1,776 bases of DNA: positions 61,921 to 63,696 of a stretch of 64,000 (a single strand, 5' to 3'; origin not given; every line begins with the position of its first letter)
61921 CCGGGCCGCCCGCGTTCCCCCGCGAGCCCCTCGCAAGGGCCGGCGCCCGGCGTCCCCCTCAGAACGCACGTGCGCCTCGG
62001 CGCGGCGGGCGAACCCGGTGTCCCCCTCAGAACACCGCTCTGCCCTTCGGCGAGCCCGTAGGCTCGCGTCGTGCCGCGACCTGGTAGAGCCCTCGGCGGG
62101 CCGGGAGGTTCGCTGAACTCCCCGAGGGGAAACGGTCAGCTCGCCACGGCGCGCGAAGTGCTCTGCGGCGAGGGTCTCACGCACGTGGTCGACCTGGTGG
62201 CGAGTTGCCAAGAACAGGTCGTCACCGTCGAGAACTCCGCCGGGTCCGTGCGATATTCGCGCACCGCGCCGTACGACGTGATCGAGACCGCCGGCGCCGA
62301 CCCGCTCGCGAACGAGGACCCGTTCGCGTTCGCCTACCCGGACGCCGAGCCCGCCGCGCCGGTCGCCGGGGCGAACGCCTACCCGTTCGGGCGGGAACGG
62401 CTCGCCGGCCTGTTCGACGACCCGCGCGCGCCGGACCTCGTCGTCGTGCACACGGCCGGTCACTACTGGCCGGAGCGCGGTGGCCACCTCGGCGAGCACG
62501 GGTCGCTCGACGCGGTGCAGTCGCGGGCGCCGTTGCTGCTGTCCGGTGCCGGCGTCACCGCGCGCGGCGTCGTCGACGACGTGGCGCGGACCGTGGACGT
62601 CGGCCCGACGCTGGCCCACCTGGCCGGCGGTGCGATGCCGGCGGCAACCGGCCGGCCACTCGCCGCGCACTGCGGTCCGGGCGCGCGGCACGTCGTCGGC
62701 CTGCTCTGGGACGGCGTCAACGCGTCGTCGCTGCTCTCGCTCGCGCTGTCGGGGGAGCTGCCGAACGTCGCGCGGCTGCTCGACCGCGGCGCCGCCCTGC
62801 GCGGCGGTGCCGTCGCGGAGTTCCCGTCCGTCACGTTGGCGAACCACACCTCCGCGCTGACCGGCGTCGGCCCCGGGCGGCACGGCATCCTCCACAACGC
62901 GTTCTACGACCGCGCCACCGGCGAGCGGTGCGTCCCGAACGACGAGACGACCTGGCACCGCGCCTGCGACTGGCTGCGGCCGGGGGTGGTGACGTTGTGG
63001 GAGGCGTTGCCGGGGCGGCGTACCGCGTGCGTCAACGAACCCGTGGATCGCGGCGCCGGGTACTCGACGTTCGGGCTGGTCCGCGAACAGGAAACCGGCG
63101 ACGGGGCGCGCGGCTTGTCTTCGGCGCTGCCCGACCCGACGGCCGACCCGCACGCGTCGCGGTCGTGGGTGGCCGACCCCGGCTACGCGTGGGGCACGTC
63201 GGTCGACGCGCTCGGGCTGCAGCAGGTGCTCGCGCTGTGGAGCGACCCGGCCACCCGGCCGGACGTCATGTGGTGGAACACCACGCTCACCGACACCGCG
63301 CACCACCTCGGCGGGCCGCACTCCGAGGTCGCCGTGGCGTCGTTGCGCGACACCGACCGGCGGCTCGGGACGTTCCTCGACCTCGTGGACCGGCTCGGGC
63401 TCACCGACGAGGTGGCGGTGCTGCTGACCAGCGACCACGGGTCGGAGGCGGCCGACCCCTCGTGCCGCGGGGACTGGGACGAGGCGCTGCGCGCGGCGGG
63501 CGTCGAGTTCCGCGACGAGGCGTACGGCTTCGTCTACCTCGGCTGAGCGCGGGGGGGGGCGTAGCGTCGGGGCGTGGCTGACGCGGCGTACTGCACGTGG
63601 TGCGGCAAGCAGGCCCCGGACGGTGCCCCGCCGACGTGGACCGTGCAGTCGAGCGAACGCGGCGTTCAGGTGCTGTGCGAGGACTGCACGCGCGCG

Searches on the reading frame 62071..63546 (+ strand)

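Call 52: search_protein_families(library=pfam, proteins=[window:62071-63546:+], max_evalue=0.1)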
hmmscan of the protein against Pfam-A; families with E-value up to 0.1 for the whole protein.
window:62071-63546:+ (491 aa): 2 families
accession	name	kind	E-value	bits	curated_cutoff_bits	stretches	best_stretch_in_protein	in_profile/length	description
PF01663.27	Phosphodiest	-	1.1e-31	111.1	23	1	208-477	1-240/342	Type I phosphodiesterase / nucleotide pyrophosphatase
PF00884.28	Sulfatase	-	7.3e-07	29.2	25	1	422-461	207-246/301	Sulfatase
